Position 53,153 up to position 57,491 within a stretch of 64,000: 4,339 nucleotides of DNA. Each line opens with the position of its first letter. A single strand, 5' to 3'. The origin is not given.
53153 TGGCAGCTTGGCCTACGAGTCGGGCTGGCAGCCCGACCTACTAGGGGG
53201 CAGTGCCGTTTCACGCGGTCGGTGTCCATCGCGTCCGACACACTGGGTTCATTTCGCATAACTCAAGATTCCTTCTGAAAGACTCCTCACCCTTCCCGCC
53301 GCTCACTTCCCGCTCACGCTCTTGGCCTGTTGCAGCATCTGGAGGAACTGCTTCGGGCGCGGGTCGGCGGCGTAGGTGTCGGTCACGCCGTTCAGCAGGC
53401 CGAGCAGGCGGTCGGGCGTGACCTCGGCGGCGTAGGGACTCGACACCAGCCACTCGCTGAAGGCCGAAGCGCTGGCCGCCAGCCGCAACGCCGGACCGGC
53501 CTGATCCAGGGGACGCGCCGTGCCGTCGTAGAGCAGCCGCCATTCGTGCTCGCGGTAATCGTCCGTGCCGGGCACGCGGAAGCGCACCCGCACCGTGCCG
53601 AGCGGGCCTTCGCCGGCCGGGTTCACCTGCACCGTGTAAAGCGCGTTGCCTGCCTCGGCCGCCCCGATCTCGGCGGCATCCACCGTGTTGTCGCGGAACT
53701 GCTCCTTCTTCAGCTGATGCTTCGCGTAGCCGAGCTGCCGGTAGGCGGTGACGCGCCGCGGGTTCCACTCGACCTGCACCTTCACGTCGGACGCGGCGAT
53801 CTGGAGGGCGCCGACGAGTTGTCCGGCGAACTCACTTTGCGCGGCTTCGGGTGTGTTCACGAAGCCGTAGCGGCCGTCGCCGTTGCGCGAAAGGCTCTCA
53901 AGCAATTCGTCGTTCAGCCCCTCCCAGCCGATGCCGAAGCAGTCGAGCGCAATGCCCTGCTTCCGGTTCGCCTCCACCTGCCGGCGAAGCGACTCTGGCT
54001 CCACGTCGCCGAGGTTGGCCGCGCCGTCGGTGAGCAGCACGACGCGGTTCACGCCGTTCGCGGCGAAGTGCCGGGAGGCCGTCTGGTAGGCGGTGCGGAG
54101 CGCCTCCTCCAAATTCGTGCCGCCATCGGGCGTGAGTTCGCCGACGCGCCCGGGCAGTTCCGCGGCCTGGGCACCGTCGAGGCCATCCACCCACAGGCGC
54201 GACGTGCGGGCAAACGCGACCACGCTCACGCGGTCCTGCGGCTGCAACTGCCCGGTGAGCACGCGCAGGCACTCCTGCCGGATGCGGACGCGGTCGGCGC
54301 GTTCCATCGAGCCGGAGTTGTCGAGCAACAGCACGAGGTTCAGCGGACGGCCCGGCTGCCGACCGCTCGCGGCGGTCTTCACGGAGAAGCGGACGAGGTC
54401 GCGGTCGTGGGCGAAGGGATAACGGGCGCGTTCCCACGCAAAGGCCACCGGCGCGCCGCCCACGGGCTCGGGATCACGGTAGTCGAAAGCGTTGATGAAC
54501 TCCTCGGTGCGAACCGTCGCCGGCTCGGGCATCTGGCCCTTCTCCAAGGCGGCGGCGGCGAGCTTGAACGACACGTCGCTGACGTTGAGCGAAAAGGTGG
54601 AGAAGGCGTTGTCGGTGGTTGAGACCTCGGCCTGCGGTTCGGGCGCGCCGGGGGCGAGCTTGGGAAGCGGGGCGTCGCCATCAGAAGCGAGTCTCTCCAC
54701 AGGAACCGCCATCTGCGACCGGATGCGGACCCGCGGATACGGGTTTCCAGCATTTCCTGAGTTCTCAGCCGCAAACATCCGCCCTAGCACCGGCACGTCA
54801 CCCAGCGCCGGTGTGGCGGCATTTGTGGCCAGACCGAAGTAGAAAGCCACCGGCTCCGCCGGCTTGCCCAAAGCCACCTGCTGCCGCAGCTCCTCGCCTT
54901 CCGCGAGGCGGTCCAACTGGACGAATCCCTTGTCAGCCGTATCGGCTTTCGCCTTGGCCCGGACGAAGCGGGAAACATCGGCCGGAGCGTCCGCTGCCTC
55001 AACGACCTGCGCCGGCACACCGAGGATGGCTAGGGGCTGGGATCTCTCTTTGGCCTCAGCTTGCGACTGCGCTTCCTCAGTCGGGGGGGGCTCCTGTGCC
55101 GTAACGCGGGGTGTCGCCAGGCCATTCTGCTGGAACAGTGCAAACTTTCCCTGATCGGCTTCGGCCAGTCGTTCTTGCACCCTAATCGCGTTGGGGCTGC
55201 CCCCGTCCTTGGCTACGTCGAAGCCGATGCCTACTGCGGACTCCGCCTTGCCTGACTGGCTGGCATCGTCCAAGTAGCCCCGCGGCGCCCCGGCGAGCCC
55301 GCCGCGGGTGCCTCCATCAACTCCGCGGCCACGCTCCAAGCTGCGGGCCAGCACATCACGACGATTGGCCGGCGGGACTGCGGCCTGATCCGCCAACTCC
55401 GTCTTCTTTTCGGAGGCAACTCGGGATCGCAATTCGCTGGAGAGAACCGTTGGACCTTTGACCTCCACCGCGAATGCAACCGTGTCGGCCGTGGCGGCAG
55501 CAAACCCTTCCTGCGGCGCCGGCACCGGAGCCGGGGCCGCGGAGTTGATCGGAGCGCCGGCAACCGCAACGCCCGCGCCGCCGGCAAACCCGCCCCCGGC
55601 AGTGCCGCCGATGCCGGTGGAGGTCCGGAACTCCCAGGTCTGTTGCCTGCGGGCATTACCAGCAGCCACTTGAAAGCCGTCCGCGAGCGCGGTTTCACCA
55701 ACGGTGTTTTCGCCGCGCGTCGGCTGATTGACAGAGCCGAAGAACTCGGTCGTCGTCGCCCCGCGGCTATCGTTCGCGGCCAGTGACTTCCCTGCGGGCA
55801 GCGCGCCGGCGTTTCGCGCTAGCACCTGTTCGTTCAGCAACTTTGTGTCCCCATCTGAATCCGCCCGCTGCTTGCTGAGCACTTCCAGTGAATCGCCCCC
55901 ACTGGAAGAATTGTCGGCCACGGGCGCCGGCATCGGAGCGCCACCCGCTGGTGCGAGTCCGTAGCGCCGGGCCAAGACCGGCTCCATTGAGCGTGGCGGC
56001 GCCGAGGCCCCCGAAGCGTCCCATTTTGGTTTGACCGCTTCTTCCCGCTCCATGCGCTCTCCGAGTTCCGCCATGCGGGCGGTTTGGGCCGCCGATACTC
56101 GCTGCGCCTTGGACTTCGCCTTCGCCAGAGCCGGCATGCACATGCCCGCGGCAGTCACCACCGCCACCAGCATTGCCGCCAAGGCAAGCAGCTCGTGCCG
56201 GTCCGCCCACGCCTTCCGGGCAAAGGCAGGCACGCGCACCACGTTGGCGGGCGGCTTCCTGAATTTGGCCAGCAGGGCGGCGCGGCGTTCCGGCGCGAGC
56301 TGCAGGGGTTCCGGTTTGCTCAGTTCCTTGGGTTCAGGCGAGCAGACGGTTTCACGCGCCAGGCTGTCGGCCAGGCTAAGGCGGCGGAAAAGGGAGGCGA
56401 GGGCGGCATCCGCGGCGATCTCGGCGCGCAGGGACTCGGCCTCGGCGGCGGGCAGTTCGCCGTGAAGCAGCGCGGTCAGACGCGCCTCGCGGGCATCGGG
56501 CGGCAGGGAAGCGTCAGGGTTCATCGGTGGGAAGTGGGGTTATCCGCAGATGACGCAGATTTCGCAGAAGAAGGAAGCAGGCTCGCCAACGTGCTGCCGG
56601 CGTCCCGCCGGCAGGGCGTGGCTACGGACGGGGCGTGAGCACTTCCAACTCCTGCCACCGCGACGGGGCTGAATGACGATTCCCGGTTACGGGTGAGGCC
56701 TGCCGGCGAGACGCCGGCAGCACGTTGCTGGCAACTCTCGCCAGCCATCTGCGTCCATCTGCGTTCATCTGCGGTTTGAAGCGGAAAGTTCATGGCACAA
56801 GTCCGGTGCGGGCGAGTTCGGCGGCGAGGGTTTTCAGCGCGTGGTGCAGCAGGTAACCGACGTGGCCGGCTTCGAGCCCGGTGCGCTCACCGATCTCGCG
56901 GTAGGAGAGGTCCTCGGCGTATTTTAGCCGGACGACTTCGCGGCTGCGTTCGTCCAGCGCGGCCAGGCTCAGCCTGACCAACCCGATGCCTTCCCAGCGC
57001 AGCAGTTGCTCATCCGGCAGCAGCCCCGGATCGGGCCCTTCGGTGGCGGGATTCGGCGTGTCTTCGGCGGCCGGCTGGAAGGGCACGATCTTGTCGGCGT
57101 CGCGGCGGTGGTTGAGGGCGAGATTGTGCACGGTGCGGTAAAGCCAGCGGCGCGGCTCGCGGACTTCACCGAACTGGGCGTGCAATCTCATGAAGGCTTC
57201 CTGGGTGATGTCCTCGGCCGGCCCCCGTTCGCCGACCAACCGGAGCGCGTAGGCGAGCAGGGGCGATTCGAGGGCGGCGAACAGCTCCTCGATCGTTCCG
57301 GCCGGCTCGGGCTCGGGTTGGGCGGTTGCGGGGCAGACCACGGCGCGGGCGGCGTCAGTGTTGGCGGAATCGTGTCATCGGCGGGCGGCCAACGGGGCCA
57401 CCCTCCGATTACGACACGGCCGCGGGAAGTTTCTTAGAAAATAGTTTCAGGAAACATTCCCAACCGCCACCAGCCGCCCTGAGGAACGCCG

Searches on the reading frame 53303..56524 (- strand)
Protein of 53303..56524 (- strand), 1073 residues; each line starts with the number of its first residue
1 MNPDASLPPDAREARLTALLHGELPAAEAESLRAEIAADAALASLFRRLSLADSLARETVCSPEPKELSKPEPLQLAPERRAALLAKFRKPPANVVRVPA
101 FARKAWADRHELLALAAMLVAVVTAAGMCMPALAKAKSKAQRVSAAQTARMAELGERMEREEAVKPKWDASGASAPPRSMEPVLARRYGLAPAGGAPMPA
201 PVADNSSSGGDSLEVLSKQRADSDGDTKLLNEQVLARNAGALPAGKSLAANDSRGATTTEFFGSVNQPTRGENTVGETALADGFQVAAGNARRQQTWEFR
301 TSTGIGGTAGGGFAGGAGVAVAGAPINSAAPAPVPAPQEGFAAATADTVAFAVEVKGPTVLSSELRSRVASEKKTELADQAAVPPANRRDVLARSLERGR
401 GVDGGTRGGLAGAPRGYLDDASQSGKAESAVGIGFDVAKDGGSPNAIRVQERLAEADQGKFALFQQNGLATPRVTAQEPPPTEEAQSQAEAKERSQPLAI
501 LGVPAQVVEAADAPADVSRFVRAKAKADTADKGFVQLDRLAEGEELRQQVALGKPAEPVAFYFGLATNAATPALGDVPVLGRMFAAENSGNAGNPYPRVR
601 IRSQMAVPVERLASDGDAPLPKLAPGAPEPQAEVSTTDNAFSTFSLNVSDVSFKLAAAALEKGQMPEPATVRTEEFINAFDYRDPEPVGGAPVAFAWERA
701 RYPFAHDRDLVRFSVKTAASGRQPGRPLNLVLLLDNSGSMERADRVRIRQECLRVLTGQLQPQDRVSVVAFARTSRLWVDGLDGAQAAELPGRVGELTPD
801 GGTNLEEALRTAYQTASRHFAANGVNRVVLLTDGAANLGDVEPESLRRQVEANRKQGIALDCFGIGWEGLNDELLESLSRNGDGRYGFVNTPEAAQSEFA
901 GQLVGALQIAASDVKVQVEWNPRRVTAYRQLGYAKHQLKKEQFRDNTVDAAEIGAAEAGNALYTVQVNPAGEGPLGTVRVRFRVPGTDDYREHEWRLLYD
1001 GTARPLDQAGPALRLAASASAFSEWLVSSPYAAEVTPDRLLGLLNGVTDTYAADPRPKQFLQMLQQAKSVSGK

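Call 7: search_protein_families(library=pfam, proteins=[window:53303-56524:-], max_evalue=1)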
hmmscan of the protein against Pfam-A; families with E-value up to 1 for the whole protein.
window:53303-56524:- (1073 aa): 6 families
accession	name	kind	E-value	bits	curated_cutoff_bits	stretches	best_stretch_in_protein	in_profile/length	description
PF12034.13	YfbK_C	-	1.3e-28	100.8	25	2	906-967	2-63/184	Uncharacterized protein YfbK, C-terminal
PF12450.13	vWF_A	-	4.3e-15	55.9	25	1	634-712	16-94/94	von Willebrand factor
PF00092.34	VWA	-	3.4e-14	53.9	23.8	1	729-891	1-164/174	von Willebrand factor type A domain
PF13519.12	VWA_2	-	1.4e-13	51.8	27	1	730-834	1-106/107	von Willebrand factor type A domain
PF13768.12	VWA_3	-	9.2e-12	45.7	27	1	729-888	2-155/155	von Willebrand factor type A domain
PF05762.20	VWA_CoxE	-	0.00024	21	26.4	1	720-836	49-161/222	VWA domain containing CoxE-like protein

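Call 28: search_protein_families(library=ncbifam, proteins=[window:53303-56524:-], max_evalue=1)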
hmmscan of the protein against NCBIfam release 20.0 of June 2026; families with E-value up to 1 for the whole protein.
window:53303-56524:- (1073 aa): 5 families
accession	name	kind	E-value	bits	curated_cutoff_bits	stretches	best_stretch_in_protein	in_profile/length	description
TIGR03788.1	marine_srt_targ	equivalog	1.3e-13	50.2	551.65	1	728-919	272-458/629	marine proteobacterial sortase target protein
TIGR02442.1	Cob-chelat-sub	hypoth_equivalog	4e-11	42.1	779.45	1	728-854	472-601/641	putative cobaltochelatase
NF047508.1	VWA_BatA_Lepto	exception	6.8e-06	25.3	380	1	729-892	90-259/315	VWA domain-containing protein BatA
TIGR03436.1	acidobact_VWFA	subfamily_domain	2.6e-05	23.9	81.25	1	713-779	46-117/324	VWA domain-containing protein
TIGR00868.1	hCaCC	subfamily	5.9e-05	21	900.85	1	731-838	308-418/863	calcium-activated chloride channel protein 1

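Call 88: search_protein_families(library=padloc, proteins=[window:53303-56524:-], max_evalue=0.01)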
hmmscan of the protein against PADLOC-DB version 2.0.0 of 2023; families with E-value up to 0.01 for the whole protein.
window:53303-56524:- (1073 aa): 0 families

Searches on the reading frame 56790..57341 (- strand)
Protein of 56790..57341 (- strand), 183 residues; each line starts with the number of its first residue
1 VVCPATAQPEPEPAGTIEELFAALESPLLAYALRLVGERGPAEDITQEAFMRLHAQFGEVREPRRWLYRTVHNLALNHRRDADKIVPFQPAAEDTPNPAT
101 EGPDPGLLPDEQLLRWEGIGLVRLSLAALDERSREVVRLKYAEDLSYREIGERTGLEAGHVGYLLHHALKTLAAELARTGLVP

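Call 9: search_protein_families(library=pfam, proteins=[window:56790-57341:-], max_evalue=0.01)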
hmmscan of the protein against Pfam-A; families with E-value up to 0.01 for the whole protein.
window:56790-57341:- (183 aa): 3 families
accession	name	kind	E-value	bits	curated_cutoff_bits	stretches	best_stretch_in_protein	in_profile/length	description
PF04542.20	Sigma70_r2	-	4.7e-12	46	24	1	20-84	1-70/71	Sigma-70 region 2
PF08281.18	Sigma70_r4_2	-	5e-11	42.5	25.7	1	122-172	4-54/54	Sigma-70, region 4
PF04545.22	Sigma70_r4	-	2.2e-09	37.1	24.1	1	126-172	2-48/50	Sigma-70, region 4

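Call 28: search_protein_families(library=ncbifam, proteins=[window:56790-57341:-], max_evalue=1)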
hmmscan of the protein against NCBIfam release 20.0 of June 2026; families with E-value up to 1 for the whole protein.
window:56790-57341:- (183 aa): 92 families (the best 25 are shown)
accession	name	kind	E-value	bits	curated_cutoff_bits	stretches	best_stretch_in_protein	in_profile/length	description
TIGR02937.1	sigma70-ECF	superfamily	3.6e-22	78.7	42.9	1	17-175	3-164/165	sigma-70 family RNA polymerase sigma factor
TIGR02983.1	SigE-fam_strep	subfamily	4.1e-19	69.1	141.55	1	16-177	7-159/162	SigE family RNA polymerase sigma factor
TIGR02985.1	Sig70_bacteroi1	subfamily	6.8e-19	68.7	126.4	1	18-176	4-162/162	RNA polymerase sigma-70 factor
NF058625.1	sigma_PG0214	equivalog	1.4e-17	64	130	1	21-178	10-163/170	GFO_1088 family ECF-type sigma factor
NF004113.0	PRK05602.1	equivalog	3.5e-17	62.7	208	1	26-179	56-204/211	RNA polymerase sigma factor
NF009166.1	PRK12513.1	equivalog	6.1e-17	62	206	1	18-179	25-189/193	RNA polymerase sigma factor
TIGR02950.1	SigM_subfam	subfamily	1.7e-16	60.4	147.95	1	16-174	1-156/159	RNA polymerase sigma factor, SigM family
NF009176.0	PRK12524.1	equivalog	5.6e-16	58.9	264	1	20-177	31-185/196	RNA polymerase sigma factor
NF007227.0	PRK09645.1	subfamily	4.5e-15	56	202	1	14-180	12-174/177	sigma-70 family RNA polymerase sigma factor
NF009185.0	PRK12533.1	equivalog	1.6e-14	54.1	248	1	31-177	43-194/231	RNA polymerase sigma factor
NF007223.0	PRK09641.1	equivalog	3.3e-14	53.2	209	1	28-173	31-181/187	RNA polymerase sigma factor SigW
TIGR02989.1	Sig-70_gvs1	subfamily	2e-12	47.3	124.55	2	19-83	5-72/158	RNA polymerase sigma-70 factor, Rhodopirellula/Verrucomicrobium family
TIGR02948.1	SigW_bacill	equivalog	2.7e-12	47.1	243.1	1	31-173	34-181/187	RNA polymerase sigma factor SigW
NF007229.0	PRK09647.1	equivalog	1e-11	44.6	265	1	20-178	49-204/220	RNA polymerase sigma factor SigE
TIGR02952.1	Sig70_famx2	equivalog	6.3e-11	42.5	206.45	1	21-175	17-169/170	ECF subfamily RNA polymerase sigma factor, BldN family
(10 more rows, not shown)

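Call 88: search_protein_families(library=padloc, proteins=[window:56790-57341:-], max_evalue=0.01)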
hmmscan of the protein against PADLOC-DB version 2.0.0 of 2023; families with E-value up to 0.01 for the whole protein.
window:56790-57341:- (183 aa): 0 families
